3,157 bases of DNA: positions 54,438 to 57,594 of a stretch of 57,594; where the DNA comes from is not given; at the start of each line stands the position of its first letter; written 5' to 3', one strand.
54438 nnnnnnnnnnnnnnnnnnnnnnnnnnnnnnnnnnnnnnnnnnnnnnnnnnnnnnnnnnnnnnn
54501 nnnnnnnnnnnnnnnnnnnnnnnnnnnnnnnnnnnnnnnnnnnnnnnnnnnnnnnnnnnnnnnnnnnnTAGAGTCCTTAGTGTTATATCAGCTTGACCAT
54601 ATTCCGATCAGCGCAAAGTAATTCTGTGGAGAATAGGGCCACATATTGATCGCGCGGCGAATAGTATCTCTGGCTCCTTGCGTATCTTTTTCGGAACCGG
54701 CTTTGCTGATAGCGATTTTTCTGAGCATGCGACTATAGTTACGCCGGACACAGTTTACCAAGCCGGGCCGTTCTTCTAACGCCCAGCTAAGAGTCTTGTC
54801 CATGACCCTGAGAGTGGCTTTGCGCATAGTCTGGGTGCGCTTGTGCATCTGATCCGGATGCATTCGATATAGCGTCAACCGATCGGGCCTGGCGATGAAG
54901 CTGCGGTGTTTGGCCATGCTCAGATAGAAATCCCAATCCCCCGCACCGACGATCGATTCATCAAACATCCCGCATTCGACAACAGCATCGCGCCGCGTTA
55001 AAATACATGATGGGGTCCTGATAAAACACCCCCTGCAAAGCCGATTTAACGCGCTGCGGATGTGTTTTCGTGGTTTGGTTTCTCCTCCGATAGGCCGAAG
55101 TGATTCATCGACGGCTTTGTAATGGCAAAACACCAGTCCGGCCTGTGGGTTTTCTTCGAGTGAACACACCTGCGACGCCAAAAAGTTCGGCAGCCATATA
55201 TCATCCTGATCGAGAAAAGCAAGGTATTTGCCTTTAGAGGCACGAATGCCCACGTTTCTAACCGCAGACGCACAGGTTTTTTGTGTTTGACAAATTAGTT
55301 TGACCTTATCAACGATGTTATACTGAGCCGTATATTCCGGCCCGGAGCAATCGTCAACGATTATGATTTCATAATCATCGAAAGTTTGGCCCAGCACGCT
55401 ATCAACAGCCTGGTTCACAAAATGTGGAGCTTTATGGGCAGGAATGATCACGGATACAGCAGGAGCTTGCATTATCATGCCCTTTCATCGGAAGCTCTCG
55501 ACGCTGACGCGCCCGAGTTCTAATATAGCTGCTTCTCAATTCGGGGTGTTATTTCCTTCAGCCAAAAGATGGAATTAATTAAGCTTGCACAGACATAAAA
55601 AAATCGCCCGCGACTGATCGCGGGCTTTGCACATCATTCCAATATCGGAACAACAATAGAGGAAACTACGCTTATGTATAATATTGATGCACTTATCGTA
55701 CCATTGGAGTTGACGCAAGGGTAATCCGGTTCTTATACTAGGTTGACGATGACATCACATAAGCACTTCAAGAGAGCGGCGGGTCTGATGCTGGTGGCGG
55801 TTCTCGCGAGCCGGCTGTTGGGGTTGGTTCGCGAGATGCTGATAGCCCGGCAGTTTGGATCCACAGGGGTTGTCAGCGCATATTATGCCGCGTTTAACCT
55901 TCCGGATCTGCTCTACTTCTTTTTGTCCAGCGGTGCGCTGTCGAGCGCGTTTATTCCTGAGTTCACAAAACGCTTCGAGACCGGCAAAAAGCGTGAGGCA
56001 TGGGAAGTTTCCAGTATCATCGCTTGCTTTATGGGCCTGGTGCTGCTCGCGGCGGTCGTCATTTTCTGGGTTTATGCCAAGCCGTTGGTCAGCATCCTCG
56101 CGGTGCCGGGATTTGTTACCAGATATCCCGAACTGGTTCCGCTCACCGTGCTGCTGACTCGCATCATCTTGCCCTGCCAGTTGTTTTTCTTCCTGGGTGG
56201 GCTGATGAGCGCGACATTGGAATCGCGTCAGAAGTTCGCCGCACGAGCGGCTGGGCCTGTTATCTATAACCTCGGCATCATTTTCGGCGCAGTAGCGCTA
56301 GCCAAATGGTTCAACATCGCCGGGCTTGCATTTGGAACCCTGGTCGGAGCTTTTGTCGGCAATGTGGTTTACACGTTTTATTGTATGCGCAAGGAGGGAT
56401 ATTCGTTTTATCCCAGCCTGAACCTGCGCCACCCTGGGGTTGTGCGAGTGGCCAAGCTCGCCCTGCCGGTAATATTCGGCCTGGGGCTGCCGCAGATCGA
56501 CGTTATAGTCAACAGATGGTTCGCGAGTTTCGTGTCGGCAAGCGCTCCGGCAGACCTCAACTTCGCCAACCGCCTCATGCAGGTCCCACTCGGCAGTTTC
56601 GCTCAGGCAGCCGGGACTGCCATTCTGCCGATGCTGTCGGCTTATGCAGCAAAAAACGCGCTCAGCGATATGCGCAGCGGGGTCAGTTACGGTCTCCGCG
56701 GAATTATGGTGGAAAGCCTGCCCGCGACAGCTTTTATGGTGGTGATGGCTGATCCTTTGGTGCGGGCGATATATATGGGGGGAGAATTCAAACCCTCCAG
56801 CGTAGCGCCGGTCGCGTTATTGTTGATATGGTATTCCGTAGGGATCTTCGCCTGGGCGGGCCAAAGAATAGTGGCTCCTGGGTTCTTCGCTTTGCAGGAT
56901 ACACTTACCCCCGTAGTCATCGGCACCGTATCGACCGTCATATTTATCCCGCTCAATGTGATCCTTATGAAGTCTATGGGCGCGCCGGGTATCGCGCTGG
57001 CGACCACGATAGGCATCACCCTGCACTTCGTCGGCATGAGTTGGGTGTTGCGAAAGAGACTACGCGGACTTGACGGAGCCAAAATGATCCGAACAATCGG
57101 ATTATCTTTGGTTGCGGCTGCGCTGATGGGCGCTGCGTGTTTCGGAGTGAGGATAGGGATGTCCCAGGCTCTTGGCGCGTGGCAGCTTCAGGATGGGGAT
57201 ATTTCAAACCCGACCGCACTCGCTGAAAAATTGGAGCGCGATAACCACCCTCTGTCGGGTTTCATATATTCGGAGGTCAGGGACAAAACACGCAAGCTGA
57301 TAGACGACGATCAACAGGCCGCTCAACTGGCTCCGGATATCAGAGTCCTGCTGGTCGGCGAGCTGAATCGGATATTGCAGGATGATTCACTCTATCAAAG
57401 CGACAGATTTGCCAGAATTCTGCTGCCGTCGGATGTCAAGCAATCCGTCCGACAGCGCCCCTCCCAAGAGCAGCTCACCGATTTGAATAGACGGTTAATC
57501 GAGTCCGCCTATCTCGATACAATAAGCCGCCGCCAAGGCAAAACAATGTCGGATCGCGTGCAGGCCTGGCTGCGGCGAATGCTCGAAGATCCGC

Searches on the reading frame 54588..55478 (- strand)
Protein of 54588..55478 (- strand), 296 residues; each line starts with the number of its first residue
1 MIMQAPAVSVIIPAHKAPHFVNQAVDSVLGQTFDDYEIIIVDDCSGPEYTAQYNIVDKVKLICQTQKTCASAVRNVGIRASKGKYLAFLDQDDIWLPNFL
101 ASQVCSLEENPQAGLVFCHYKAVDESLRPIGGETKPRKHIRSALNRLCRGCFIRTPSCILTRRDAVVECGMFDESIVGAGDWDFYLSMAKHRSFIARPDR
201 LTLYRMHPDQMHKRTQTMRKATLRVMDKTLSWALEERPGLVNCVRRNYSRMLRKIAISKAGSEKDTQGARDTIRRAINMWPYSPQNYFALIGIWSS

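Call 30: search_protein_families(library=pfam, proteins=[window:54588-55478:-], max_evalue=0.001)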
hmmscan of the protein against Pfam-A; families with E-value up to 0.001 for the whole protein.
window:54588-55478:- (296 aa): 3 families
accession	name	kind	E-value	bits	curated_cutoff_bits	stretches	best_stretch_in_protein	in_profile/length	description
PF00535.33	Glycos_transf_2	-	4.2e-27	95.6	23.3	1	9-166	1-164/168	Glycosyl transferase family 2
PF10111.15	Glyco_tranf_2_2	-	5.2e-18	66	27.3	1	9-212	1-223/276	Glycosyltransferase like family 2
PF13641.12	Glyco_tranf_2_3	-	6.6e-11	43.1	27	1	6-195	1-201/230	Glycosyltransferase like family 2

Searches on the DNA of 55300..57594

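Call 60: search_rna_families(source=window, start=55300, end=57594, threshold=evalue, max_evalue=1)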
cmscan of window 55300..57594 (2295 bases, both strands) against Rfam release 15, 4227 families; matches with E-value up to 1: 1.
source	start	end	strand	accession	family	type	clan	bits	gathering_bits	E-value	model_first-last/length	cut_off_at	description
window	55604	55631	-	RF01356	CRISPR-DR28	Gene; CRISPR;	-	21.8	35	0.92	1-24/24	no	CRISPR RNA direct repeat element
